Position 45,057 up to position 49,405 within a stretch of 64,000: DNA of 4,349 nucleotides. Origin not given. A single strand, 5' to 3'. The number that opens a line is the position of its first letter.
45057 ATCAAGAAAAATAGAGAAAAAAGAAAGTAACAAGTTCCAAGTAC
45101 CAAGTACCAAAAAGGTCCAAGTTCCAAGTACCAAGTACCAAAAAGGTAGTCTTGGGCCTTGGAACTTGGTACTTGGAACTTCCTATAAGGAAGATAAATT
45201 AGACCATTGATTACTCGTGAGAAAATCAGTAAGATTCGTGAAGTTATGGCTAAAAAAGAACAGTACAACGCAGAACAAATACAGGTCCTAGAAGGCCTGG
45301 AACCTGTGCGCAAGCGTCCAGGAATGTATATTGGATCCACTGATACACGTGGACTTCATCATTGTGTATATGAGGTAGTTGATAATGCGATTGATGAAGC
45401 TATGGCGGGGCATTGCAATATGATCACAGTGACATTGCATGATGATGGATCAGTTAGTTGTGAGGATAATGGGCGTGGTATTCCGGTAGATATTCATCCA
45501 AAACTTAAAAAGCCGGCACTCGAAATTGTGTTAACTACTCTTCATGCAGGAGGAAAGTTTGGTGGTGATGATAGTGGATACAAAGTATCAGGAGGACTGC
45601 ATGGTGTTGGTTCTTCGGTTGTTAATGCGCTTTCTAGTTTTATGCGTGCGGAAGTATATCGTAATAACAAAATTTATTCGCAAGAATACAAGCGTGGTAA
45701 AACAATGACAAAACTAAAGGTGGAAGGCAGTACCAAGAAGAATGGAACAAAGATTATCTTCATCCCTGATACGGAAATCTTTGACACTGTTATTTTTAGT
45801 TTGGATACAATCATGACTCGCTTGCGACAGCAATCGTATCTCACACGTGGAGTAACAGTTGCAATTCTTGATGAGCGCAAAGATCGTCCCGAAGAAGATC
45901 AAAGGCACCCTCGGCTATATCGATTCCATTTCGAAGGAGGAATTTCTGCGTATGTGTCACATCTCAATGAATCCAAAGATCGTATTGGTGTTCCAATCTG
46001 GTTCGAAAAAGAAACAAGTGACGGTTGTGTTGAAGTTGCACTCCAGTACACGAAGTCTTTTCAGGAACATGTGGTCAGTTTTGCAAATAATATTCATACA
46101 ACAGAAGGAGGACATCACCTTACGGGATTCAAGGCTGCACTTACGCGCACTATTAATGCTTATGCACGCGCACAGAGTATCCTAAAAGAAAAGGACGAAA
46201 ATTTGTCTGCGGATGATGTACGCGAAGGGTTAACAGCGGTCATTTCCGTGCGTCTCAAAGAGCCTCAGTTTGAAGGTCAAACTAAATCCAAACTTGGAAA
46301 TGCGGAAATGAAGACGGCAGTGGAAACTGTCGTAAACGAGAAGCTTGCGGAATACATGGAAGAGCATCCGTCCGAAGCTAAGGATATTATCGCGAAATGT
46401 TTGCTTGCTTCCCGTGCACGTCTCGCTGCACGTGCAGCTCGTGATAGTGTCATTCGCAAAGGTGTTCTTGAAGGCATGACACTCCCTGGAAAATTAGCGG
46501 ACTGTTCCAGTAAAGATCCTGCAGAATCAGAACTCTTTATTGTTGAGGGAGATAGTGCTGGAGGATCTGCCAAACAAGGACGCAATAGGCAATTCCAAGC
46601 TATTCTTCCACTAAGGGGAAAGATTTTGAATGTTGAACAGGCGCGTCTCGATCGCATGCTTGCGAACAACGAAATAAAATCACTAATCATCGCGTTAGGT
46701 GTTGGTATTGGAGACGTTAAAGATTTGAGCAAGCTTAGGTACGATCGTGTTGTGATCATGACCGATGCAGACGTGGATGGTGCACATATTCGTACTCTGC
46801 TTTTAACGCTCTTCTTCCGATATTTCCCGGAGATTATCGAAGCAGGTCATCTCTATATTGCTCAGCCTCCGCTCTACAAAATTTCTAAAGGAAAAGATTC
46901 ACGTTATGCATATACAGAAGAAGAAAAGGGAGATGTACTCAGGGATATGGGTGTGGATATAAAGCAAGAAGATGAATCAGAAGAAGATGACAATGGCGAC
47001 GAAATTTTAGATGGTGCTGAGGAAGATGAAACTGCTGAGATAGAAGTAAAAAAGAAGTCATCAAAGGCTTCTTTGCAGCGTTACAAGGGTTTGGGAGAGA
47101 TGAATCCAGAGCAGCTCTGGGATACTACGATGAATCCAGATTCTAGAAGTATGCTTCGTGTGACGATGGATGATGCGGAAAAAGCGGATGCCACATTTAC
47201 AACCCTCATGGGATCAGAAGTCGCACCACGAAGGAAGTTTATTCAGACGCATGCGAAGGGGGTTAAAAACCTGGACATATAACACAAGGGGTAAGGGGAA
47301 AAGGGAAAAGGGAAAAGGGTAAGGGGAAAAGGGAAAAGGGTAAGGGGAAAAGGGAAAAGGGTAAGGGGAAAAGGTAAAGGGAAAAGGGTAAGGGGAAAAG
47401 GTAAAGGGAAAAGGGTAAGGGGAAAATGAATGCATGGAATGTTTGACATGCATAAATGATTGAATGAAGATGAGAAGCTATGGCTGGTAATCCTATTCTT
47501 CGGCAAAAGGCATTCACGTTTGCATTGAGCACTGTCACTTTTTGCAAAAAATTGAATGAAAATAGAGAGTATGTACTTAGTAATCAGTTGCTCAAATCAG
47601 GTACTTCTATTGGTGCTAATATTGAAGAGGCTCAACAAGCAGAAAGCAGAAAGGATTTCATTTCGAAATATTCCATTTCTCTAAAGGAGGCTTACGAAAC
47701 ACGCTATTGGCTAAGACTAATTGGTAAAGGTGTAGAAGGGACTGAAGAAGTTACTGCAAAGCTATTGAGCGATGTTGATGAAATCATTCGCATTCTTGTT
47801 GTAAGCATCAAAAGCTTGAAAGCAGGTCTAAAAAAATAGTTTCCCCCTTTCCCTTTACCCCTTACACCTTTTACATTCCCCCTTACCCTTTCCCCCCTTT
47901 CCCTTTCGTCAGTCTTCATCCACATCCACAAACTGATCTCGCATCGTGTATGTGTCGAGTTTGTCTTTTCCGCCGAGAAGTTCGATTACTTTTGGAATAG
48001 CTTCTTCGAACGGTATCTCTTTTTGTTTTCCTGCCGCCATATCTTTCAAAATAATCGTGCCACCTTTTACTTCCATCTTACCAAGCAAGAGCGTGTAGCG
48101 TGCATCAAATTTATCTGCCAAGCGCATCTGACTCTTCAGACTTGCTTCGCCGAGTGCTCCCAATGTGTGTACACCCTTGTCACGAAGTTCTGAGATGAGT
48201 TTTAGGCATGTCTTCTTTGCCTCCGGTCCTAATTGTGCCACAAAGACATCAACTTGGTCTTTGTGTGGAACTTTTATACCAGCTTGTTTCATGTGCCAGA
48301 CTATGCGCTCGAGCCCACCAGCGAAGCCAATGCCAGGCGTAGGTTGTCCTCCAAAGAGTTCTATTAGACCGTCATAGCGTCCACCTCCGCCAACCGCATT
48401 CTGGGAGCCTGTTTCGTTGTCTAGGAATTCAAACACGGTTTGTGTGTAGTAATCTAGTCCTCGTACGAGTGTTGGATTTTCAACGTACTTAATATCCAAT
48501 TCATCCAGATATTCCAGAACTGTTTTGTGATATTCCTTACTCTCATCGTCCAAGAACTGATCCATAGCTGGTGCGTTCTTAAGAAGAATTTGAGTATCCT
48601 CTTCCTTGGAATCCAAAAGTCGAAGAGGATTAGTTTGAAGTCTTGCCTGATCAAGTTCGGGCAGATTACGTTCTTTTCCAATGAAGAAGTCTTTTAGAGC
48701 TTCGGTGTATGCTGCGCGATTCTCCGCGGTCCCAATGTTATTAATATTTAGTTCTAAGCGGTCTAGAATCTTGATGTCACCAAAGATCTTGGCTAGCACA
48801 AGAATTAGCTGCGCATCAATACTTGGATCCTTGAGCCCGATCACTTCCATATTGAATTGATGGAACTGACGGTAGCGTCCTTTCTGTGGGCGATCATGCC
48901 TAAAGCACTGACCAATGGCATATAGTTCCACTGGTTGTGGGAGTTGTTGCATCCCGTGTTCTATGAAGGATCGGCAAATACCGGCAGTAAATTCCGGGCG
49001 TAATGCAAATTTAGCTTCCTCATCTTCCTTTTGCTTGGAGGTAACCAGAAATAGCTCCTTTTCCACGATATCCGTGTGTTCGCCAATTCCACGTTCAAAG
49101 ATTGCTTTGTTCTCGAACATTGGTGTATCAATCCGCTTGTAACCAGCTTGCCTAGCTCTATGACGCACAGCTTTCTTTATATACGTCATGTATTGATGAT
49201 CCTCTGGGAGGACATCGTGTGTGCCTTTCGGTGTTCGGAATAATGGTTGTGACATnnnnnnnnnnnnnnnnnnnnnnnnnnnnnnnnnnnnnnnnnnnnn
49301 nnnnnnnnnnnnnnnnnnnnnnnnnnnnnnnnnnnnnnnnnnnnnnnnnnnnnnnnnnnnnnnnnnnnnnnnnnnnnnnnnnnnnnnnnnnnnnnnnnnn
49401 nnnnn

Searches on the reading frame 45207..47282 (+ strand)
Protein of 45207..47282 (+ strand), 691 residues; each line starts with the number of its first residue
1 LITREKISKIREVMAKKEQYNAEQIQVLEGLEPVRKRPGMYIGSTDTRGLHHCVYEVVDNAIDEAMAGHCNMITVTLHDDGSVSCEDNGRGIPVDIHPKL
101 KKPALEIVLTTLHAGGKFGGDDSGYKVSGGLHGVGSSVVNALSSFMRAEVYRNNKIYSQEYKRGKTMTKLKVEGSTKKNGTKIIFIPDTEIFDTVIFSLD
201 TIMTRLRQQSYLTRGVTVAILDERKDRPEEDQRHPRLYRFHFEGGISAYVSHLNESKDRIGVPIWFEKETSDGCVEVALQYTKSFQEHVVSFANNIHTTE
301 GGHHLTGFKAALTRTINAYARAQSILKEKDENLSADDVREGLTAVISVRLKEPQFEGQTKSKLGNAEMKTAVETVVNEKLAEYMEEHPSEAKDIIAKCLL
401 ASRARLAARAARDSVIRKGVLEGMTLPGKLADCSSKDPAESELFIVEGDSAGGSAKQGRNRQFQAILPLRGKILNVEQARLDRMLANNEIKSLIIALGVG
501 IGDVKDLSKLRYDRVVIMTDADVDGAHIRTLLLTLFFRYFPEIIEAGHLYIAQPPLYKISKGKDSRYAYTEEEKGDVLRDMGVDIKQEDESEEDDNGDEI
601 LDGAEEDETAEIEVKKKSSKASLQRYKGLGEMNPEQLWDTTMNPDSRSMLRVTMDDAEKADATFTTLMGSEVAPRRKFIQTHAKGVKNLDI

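Call 57: search_protein_families(library=pfam, proteins=[window:45207-47282:+], max_evalue=0.01)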
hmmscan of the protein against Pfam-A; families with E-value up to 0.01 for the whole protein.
window:45207-47282:+ (691 aa): 4 families
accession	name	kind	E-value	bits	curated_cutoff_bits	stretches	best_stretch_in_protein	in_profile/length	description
PF00204.31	DNA_gyraseB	-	3.7e-59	199.5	27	1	245-413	1-172/173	DNA gyrase B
PF00986.26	DNA_gyraseB_C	-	2.7e-30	104.7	29.8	1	619-680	2-63/63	DNA gyrase B subunit, carboxyl terminus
PF01751.28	Toprim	-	1.8e-19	70.1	23.1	1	442-553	1-95/96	Toprim domain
PF02518.31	HATPase_c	-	2.4e-17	63.8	26.4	1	46-168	2-104/111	Histidine kinase-, DNA gyrase B-, and HSP90-like ATPase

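Call 62: find_homologous_proteins(query=window:45207-47282:+, max_evalue=1e-100)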
Query window:45207-47282:+ (691 aa): 8000 proteins with E <= 1e-100 among 8000 candidates; the best 120 are listed.
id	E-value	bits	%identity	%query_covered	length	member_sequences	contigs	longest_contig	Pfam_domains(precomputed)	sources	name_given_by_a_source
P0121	0.0e+0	1542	100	100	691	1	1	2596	PF00986.27,PF02518.32,PF01751.29,PF00204.32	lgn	-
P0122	0.0e+0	1516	100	98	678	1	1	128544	PF00986.27,PF02518.32,PF01751.29,PF00204.32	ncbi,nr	ncbi:DNA topoisomerase (ATP-hydrolyzing) subunit B [Patescibacteria group bacterium]|nr:DNA topoisom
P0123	0.0e+0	1398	91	98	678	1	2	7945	PF00986.27,PF02518.32,PF01751.29,PF00204.32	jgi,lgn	-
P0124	0.0e+0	1396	91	98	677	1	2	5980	PF00986.27,PF02518.32,PF01751.29,PF00204.32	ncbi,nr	ncbi:DNA topoisomerase (ATP-hydrolyzing) subunit B [Patescibacteria group bacterium]|nr:DNA topoisom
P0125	0.0e+0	1304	85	98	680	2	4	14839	PF00986.27,PF02518.32,PF01751.29,PF00204.32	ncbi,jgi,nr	ncbi:DNA topoisomerase (ATP-hydrolyzing) subunit B [Patescibacteria group bacterium]|nr:DNA topoisom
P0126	0.0e+0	1292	83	99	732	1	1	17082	PF00986.27,PF02518.32,PF01751.29,PF00204.32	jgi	-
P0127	0.0e+0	1281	85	98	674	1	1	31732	PF00986.27,PF02518.32,PF01751.29,PF00204.32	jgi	-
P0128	0.0e+0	1278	84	98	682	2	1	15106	PF00986.27,PF02518.32,PF01751.29,PF00204.32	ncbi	ncbi:MAG: DNA topoisomerase (ATP-hydrolyzing) subunit B [Candidatus Peribacteraceae bacterium]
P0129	0.0e+0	1265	82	98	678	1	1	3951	PF00986.27,PF02518.32,PF01751.29,PF00204.32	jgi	-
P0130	0.0e+0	1262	82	98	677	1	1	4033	PF00986.27,PF02518.32,PF01751.29,PF00204.32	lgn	-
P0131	0.0e+0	1260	82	98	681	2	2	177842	PF00986.27,PF02518.32,PF01751.29,PF00204.32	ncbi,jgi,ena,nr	ncbi:DNA topoisomerase (ATP-hydrolyzing) subunit B [Candidatus Peregrinibacteria bacterium CG10_big_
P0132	0.0e+0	1259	81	99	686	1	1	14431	PF00986.27,PF02518.32,PF01751.29,PF00204.32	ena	-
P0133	0.0e+0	1256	81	98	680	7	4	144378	PF00986.27,PF02518.32,PF01751.29,PF00204.32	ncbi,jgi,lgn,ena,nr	ncbi:MAG: DNA topoisomerase (ATP-hydrolyzing) subunit B [Candidatus Peribacteraceae bacterium]|jgi:D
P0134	0.0e+0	1255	81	98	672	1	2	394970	PF00986.27,PF02518.32,PF01751.29,PF00204.32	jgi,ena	jgi:DNA gyrase subunit B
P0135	0.0e+0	1253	80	98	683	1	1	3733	PF00986.27,PF02518.32,PF01751.29,PF00204.32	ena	-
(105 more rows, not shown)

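Call 63: find_encoding_contigs(protein=P0123, flank=6000, max_places=2)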
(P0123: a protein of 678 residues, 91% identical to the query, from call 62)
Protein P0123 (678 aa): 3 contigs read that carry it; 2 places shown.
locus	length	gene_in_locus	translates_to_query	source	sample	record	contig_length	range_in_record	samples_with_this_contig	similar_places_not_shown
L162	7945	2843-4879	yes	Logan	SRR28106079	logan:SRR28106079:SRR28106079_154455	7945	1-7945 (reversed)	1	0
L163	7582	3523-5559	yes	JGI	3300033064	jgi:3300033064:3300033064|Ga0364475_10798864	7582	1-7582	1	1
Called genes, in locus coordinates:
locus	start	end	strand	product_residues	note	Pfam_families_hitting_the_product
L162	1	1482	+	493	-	?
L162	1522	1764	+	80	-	-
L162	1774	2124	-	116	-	-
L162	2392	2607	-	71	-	PF01165:Ribosomal_S21 (weak)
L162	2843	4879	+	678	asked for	PF02518:HATPase_c, PF00204:DNA_gyraseB, PF01751:Toprim, PF00986:DNA_gyraseB_C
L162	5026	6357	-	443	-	PF13393:tRNA-synt_His, PF00587:tRNA-synt_2b, PF03129:HGTP_anticodon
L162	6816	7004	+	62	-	-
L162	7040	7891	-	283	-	PF00696:AA_kinase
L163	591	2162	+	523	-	PF00595:PDZ, PF13180:PDZ_2, PF17820:PDZ_6, PF03572:Peptidase_S41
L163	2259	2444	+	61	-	-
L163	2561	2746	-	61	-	-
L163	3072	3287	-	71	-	PF01165:Ribosomal_S21 (weak)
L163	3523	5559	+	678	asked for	PF02518:HATPase_c, PF00204:DNA_gyraseB, PF01751:Toprim, PF00986:DNA_gyraseB_C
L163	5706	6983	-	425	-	PF13393:tRNA-synt_His, PF00587:tRNA-synt_2b, PF03129:HGTP_anticodon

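Call 64: find_encoding_contigs(protein=P0124, flank=6000, max_places=2)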
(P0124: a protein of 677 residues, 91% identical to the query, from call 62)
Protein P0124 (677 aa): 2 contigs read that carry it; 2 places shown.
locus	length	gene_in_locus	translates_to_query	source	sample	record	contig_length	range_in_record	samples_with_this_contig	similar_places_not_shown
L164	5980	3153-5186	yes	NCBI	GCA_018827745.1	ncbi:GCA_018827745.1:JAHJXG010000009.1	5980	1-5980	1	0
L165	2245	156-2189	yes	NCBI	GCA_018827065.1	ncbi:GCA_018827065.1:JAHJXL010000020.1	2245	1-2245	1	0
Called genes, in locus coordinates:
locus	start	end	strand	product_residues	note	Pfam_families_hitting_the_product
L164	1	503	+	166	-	PF13367:PrsW-protease (faint)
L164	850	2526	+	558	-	PF00595:PDZ, PF13180:PDZ_2, PF17820:PDZ_6, PF03572:Peptidase_S41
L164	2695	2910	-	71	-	-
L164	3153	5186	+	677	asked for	PF02518:HATPase_c, PF00204:DNA_gyraseB, PF01751:Toprim, PF00986:DNA_gyraseB_C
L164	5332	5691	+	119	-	PF05635:23S_rRNA_IVP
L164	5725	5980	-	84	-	PF03129:HGTP_anticodon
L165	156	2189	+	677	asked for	PF02518:HATPase_c, PF00204:DNA_gyraseB, PF01751:Toprim, PF00986:DNA_gyraseB_C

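Call 65: find_encoding_contigs(protein=P0125, flank=6000, max_places=2)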
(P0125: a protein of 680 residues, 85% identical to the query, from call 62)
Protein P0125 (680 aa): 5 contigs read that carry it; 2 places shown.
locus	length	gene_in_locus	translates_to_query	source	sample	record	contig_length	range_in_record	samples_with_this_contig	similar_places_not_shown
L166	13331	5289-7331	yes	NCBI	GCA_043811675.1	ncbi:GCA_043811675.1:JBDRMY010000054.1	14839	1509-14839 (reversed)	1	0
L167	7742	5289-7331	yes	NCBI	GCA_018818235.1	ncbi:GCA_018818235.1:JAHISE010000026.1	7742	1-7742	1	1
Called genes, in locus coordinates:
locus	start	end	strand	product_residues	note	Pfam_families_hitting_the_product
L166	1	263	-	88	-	?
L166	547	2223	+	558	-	PF13367:PrsW-protease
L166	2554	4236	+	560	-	PF00595:PDZ, PF13180:PDZ_2, PF17820:PDZ_6, PF03572:Peptidase_S41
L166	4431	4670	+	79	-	-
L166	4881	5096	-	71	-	PF01165:Ribosomal_S21 (faint)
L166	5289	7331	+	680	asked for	PF02518:HATPase_c, PF00204:DNA_gyraseB, PF01751:Toprim, PF00986:DNA_gyraseB_C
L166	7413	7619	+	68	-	PF05635:23S_rRNA_IVP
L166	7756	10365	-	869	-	PF02861:Clp_N, PF13191:AAA_16 (weak), PF00004:AAA, PF17871:AAA_lid_9, PF00004:AAA, PF07724:AAA_2, PF07728:AAA_5, PF10431:ClpB_D2-small, +8 more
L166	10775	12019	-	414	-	PF01594:AI-2E_transport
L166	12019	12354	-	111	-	PF18895:T4SS_pilin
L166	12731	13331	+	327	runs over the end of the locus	PF01207:Dus, PF01180:DHO_dh (faint)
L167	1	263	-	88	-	?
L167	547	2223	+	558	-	PF13367:PrsW-protease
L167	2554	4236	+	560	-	PF00595:PDZ, PF13180:PDZ_2, PF17820:PDZ_6, PF03572:Peptidase_S41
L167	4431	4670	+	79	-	-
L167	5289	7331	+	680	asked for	PF02518:HATPase_c, PF00204:DNA_gyraseB, PF01751:Toprim, PF00986:DNA_gyraseB_C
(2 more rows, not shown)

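Call 66: find_encoding_contigs(protein=P0127, flank=6000, max_places=2)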
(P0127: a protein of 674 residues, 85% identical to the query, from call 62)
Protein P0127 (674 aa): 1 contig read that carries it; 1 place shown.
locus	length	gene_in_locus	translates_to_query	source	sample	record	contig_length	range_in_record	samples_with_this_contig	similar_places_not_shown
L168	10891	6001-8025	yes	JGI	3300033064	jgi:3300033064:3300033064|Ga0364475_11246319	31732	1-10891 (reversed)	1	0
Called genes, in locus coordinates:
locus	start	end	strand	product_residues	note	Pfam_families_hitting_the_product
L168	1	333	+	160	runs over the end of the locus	PF13650:Asp_protease_2 (weak), PF13975:gag-asp_proteas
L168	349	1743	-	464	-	PF28494:GlyRS_ins_1 (faint), PF00587:tRNA-synt_2b, PF03129:HGTP_anticodon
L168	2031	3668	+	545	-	PF13367:PrsW-protease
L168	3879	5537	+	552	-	PF00595:PDZ, PF13180:PDZ_2, PF17820:PDZ_6 (weak), PF03572:Peptidase_S41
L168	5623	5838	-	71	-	PF01165:Ribosomal_S21 (faint)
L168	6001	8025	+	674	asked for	PF02518:HATPase_c, PF00204:DNA_gyraseB, PF01751:Toprim, PF00986:DNA_gyraseB_C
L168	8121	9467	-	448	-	PF13393:tRNA-synt_His, PF00587:tRNA-synt_2b, PF03129:HGTP_anticodon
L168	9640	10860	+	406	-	PF09594:GT87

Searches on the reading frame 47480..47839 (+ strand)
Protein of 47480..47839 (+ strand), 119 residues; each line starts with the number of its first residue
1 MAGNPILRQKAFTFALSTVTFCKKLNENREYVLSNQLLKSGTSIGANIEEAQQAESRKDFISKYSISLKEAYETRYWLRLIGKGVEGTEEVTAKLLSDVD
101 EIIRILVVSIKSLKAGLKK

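Call 7: search_protein_families(library=pfam, proteins=[window:47480-47839:+], max_evalue=0.01)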
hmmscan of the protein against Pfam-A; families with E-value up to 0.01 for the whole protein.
window:47480-47839:+ (119 aa): 1 family
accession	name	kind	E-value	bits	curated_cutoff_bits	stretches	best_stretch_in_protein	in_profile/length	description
PF05635.17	23S_rRNA_IVP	-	2.8e-24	85.8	33.8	1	8-106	6-104/106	23S rRNA-intervening sequence protein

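Call 8: search_protein_families(library=ncbifam, proteins=[window:47480-47839:+], max_evalue=0.01)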
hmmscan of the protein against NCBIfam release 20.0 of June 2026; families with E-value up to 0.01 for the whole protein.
window:47480-47839:+ (119 aa): 3 families
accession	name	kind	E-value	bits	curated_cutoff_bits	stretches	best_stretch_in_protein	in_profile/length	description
TIGR02436.1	TIGR02436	subfamily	2e-28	98.8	24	1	8-114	2-109/109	four helix bundle protein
NF008911.0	PRK12275.1-2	subfamily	1.1e-07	32.4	137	1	8-115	10-117/118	hypothetical protein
NF008912.0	PRK12275.1-6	subfamily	1.3e-07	31.7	124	1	19-116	17-114/117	hypothetical protein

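Call 93: search_protein_families(library=padloc, proteins=[window:47480-47839:+], max_evalue=0.01)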
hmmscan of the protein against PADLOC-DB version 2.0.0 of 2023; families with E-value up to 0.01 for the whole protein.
window:47480-47839:+ (119 aa): 0 families

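Call 94: search_protein_families(library=phrogs, proteins=[window:47480-47839:+], max_evalue=0.001)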
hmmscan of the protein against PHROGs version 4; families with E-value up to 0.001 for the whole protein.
window:47480-47839:+ (119 aa): 0 families

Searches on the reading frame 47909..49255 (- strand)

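Call 57: search_protein_families(library=pfam, proteins=[window:47909-49255:-], max_evalue=0.01)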
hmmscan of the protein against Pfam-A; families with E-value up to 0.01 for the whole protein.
window:47909-49255:- (448 aa): 5 families
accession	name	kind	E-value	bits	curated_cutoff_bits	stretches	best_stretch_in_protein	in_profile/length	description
PF13393.11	tRNA-synt_His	-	1.5e-35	123.4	25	1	11-318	1-308/308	Histidyl-tRNA synthetase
PF00587.30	tRNA-synt_2b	-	1.3e-14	55.1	29.3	1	77-290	5-133/179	tRNA synthetase class II core domain (G, H, P, S and T)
PF03129.25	HGTP_anticodon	-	1e-11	45.2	21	1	336-425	1-93/94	Anticodon binding domain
PF01409.25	tRNA-synt_2d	-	3e-05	24.1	19.8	1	19-140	15-134/246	tRNA synthetases class II core domain (F)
PF00152.25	tRNA-synt_2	-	0.00053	19.6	25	1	110-320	93-290/308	tRNA synthetases class II (D, K and N)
